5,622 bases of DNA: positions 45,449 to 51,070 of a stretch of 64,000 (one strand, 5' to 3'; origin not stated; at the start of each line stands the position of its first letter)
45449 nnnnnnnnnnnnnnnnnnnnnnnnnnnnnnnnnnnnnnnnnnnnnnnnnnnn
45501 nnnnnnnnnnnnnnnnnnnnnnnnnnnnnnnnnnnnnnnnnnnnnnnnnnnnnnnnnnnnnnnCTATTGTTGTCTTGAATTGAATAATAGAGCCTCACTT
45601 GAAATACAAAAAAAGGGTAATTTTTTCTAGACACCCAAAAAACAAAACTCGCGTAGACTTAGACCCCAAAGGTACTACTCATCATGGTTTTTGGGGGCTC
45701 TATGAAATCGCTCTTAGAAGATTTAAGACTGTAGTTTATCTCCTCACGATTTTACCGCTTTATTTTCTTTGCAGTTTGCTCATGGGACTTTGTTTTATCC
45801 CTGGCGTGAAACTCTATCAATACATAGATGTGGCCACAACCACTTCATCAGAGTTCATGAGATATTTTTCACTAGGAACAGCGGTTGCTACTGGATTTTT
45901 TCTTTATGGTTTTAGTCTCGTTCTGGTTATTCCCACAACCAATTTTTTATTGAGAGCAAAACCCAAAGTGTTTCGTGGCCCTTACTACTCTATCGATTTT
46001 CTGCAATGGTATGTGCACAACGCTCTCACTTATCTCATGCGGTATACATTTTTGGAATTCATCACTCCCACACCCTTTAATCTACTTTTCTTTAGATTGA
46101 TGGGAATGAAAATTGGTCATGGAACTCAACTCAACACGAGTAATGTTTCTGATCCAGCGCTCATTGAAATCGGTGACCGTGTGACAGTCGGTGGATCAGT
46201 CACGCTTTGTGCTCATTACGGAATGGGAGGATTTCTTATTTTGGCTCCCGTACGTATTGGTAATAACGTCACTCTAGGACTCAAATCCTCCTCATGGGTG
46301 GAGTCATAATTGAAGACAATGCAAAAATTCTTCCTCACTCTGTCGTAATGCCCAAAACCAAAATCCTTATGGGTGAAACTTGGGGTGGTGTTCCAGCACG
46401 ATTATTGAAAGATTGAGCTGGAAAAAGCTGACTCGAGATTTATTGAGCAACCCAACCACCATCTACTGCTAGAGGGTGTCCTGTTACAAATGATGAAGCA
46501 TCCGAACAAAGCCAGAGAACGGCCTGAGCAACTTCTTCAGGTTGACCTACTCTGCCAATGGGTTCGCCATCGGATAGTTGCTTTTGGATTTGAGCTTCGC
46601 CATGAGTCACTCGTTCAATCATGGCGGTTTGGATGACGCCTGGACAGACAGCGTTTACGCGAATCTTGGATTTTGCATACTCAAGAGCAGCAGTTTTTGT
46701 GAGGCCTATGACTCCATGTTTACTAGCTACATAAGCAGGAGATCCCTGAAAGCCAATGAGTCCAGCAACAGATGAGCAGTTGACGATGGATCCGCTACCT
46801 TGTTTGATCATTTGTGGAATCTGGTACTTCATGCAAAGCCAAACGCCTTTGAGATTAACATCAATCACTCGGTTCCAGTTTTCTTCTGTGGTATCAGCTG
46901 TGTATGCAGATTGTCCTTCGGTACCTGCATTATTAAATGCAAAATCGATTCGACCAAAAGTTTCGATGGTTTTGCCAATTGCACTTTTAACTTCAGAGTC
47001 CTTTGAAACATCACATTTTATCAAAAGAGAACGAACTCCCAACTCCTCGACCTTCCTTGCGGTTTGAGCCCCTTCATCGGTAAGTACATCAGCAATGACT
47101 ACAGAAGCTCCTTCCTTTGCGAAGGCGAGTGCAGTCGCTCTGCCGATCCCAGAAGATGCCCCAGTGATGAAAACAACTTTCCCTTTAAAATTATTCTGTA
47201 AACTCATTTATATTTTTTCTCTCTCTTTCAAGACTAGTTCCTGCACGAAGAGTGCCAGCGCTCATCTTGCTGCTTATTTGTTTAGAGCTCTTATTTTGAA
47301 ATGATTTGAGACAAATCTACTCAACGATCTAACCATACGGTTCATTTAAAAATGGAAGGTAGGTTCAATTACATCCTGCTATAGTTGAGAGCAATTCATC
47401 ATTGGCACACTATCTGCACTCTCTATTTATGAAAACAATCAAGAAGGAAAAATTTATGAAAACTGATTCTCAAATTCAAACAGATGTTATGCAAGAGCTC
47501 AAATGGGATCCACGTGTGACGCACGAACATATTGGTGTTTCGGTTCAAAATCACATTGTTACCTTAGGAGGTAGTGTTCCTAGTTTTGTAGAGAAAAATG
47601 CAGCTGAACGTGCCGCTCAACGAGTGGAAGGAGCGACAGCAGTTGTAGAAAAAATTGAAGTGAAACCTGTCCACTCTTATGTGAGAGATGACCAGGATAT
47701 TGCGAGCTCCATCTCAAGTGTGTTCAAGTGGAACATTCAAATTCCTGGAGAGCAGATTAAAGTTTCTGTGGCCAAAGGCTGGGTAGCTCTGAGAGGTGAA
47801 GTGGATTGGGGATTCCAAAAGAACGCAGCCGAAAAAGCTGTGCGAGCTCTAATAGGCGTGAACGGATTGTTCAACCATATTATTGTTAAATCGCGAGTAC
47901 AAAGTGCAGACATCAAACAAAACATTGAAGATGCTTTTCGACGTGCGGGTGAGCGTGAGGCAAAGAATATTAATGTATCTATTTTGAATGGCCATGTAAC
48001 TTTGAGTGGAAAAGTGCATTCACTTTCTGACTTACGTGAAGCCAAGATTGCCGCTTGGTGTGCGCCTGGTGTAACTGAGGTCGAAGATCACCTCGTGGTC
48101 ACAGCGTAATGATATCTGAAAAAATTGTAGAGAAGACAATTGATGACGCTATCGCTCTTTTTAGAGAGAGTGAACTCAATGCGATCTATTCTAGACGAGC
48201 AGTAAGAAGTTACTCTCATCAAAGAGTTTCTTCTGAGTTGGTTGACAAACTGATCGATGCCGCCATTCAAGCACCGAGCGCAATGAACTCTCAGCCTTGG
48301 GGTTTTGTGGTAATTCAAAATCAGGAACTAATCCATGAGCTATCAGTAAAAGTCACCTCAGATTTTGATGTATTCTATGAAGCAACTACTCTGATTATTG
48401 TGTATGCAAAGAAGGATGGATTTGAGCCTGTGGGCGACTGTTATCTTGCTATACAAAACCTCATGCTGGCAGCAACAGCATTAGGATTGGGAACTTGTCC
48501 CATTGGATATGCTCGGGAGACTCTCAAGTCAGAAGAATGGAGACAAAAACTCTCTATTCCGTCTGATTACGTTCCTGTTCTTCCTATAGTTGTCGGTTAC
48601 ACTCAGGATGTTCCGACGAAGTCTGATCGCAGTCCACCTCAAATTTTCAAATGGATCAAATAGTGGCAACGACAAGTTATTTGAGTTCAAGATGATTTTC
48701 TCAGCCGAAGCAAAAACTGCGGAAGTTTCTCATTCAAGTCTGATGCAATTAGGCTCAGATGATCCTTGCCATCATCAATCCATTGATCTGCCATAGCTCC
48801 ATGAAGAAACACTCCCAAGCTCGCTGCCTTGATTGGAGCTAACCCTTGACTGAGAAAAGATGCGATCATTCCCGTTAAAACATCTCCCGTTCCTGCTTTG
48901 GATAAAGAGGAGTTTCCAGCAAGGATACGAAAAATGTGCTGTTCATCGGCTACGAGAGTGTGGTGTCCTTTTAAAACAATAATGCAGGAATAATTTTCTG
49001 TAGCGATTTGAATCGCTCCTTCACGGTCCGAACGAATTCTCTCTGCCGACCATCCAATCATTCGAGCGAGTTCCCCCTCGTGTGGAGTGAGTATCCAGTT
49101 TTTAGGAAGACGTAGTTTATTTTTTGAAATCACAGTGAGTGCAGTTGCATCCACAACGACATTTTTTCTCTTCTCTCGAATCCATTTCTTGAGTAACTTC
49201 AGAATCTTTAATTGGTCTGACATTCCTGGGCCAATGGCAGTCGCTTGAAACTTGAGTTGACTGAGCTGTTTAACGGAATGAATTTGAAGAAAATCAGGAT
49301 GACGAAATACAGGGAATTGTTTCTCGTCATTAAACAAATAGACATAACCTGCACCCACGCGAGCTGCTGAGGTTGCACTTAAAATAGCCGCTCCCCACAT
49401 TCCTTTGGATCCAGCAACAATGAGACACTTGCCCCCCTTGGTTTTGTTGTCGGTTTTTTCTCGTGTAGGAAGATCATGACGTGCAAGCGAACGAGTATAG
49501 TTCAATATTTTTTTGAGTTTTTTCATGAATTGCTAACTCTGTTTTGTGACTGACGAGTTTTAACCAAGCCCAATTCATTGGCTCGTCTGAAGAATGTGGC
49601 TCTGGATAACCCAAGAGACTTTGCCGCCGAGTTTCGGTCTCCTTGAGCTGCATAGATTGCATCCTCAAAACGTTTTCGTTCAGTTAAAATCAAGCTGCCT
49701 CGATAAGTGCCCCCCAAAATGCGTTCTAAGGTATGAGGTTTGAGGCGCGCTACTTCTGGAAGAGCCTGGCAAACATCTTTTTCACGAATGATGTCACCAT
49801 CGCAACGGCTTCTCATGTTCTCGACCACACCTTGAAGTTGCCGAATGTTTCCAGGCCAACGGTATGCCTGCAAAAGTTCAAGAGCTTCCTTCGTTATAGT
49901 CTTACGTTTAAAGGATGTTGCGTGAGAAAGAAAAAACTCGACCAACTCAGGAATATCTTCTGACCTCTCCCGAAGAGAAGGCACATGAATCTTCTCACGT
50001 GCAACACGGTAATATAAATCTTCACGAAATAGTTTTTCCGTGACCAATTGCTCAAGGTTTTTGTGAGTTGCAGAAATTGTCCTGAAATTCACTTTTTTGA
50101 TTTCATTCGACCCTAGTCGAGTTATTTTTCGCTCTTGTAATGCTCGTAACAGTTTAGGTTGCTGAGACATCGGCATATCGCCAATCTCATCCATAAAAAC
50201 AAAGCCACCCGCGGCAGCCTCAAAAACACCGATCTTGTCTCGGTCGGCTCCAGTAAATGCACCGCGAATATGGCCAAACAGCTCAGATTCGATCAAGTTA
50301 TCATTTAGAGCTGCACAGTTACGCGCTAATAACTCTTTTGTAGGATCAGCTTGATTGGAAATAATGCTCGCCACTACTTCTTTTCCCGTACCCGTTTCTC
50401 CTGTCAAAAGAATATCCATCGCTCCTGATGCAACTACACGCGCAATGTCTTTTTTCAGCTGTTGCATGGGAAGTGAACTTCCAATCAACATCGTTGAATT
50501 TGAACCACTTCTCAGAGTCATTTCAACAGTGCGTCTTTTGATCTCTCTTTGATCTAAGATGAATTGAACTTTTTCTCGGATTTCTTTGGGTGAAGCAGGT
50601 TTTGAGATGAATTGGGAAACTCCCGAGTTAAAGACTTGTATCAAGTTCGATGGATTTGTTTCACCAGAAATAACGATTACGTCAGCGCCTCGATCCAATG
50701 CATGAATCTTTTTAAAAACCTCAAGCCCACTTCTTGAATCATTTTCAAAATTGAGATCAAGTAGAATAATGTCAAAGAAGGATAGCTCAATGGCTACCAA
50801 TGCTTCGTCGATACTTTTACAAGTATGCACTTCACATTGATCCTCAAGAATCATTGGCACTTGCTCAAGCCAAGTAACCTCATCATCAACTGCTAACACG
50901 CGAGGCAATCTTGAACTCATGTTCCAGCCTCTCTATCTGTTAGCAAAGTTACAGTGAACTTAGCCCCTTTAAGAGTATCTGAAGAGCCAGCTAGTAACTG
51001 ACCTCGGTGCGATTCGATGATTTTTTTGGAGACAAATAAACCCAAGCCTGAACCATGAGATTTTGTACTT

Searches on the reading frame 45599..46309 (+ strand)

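Call 8: search_protein_families(library=pfam, proteins=[window:45599-46309:+], max_evalue=0.01)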
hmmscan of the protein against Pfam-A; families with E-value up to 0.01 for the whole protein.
window:45599-46309:+ (236 aa): 0 families

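Call 53: search_protein_families(library=pfam, proteins=[window:45599-46309:+], max_evalue=1)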
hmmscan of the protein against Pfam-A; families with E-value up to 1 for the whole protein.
window:45599-46309:+ (236 aa): 2 families
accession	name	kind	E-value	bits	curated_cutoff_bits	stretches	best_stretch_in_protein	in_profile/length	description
PF14602.12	Hexapep_2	-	0.014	15.5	27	0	217-230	1-14/34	Hexapeptide repeat of succinyl-transferase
PF00132.30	Hexapep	-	0.016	15.4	27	0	214-227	16-29/36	Bacterial transferase hexapeptide (six repeats)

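Call 56: search_protein_families(library=ncbifam, proteins=[window:45599-46309:+], max_evalue=0.001)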
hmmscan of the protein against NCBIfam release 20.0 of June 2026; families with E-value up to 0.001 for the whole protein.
window:45599-46309:+ (236 aa): 2 families
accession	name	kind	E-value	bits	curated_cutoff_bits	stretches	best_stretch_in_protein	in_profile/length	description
TIGR02353.1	NRPS_term_dom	equivalog_domain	2.4e-10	39.4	423.1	1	54-227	241-411/695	Pls/PosA family non-ribosomal peptide synthetase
NF058585.1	HptprglPActTf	PfamEq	0.00041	19.9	300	1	160-230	46-119/172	heptaprenylglyceryl phosphate O-acetyltransferase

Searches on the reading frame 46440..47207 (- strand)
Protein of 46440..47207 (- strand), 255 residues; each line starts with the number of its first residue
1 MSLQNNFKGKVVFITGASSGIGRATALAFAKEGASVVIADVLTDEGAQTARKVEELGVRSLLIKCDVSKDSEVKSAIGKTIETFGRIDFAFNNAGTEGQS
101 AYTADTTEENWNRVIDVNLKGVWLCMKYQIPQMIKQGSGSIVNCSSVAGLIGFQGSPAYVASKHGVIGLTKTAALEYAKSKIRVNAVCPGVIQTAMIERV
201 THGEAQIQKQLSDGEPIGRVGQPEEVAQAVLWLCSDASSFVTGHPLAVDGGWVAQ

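Call 8: search_protein_families(library=pfam, proteins=[window:46440-47207:-], max_evalue=0.01)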
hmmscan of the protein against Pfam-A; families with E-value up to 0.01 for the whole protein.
window:46440-47207:- (255 aa): 6 families
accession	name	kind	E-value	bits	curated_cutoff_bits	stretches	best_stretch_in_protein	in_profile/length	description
PF13561.12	adh_short_C2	-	8e-75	251.9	27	1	16-252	1-235/236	Enoyl-(Acyl carrier protein) reductase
PF00106.31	adh_short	-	1.4e-60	204.5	26.6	1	10-202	1-192/195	short chain dehydrogenase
PF08659.16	KR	-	1.8e-15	57.7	22.6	1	12-162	3-152/180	KR domain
PF23441.1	SDR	-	5.9e-07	29.6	27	1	65-251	68-254/258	SDR-like rossmann domain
PF01370.27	Epimerase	-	9.3e-06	25.7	20.9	1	12-190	1-176/240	NAD dependent epimerase/dehydratase family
PF02882.25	THF_DHG_CYH_C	-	0.0036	17.1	27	1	5-52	32-79/160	Tetrahydrofolate dehydrogenase/cyclohydrolase, NAD(P)-binding domain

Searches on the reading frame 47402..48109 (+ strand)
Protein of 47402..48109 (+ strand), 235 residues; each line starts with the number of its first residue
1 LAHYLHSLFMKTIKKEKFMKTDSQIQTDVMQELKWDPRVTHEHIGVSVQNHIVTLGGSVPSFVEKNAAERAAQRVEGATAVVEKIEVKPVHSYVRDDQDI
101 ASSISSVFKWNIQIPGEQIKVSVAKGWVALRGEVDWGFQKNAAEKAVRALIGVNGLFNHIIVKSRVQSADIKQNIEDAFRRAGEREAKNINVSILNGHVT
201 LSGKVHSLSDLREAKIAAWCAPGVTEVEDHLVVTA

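Call 8: search_protein_families(library=pfam, proteins=[window:47402-48109:+], max_evalue=0.01)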
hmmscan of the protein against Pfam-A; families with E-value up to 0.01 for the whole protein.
window:47402-48109:+ (235 aa): 1 family
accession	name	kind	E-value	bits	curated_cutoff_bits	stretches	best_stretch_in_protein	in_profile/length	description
PF04972.22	BON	-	4.5e-48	161.8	27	3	21-89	1-69/69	BON domain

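Call 56: search_protein_families(library=ncbifam, proteins=[window:47456-48109:+], max_evalue=0.001)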
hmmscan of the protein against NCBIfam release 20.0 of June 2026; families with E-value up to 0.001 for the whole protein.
window:47456-48109:+ (217 aa): 4 families
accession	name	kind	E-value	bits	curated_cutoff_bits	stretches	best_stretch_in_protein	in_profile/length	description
NF007858.0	PRK10568.1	equivalog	1.1e-17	64.4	174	1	4-146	60-206/206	molecular chaperone OsmY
NF051434.1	ArfA_OmpATb_N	equivalog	4.1e-11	43.2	81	0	25-69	70-114/114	channel-forming protein ArfA/OmpATb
NF008247.1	PRK11023.1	equivalog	9.5e-07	28.8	184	1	4-136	48-182/192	division/outer membrane stress-associated lipid-binding lipoprotein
NF008399.0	PRK11198.1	equivalog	8.8e-05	23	134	0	136-215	22-88/149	peptidoglycan-binding protein LysM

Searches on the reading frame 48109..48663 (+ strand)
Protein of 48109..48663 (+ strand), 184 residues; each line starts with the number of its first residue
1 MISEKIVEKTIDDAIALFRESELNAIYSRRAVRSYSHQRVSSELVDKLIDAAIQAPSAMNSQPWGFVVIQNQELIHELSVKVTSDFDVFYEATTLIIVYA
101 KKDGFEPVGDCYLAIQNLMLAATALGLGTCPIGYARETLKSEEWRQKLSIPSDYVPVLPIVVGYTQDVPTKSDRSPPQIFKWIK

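Call 40: search_protein_families(library=pfam, proteins=[window:48109-48663:+], max_evalue=0.001)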
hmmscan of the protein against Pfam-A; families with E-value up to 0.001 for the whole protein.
window:48109-48663:+ (184 aa): 2 families
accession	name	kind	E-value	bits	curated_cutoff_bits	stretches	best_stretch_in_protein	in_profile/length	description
PF00881.29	Nitroreductase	-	8.4e-32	111.1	23.5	1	26-164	1-167/167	Nitroreductase family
PF14512.11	TM1586_NiRdase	-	4.7e-14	53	27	1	44-77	159-193/215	Putative TM nitroreductase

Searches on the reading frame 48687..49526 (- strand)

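Call 40: search_protein_families(library=pfam, proteins=[window:48687-49526:-], max_evalue=0.001)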
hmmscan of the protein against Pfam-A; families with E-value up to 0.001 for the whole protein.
window:48687-49526:- (279 aa): 3 families
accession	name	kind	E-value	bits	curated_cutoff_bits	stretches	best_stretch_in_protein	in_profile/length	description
PF01256.23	Carb_kinase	-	2.6e-48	165.1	27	1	35-268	2-240/242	NAD(P)H-hydrate dehydratase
PF08543.17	Phos_pyr_kin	-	1.5e-06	28.2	27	1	101-246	67-233/246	Phosphomethylpyrimidine kinase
PF02110.20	HK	-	1.3e-05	25.1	27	1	167-239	139-212/247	Hydroxyethylthiazole kinase family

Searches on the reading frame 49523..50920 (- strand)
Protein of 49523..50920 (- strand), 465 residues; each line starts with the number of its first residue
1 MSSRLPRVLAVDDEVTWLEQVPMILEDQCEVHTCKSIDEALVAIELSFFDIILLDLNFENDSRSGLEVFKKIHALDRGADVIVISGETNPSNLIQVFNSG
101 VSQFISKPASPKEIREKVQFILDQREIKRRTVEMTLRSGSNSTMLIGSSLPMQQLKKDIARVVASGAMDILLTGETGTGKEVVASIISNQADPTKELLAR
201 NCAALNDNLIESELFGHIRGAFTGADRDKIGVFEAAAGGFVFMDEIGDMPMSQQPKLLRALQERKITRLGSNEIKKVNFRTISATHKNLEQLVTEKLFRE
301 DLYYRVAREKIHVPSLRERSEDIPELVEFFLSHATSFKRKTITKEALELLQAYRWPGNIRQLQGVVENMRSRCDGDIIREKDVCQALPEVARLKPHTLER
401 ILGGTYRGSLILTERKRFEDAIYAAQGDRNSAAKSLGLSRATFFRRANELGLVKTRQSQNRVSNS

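Call 40: search_protein_families(library=pfam, proteins=[window:49523-50920:-], max_evalue=0.001)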
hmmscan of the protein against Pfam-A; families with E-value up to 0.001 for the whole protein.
window:49523-50920:- (465 aa): 6 families
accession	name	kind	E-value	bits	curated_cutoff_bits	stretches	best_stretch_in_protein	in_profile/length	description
PF00158.32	Sigma54_activat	-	1.5e-58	197.6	20.2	1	145-311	1-167/168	Sigma-54 interaction domain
PF25601.1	AAA_lid_14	-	2e-19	69.6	27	1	317-389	1-76/87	AAA+ ATPase lid domain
PF14532.12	Sigma54_activ_2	-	8.5e-19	68.6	25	1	146-316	1-138/138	Sigma-54 interaction domain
PF00072.30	Response_reg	-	3.1e-18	66.4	30.2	1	8-119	1-111/111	Response regulator receiver domain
PF07728.20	AAA_5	-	4.8e-07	30.3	22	1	169-286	1-122/139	AAA domain (dynein-related subfamily)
PF00004.35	AAA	-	0.00045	21.1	21.2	1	170-294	1-115/131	ATPase family associated with various cellular activities (AAA)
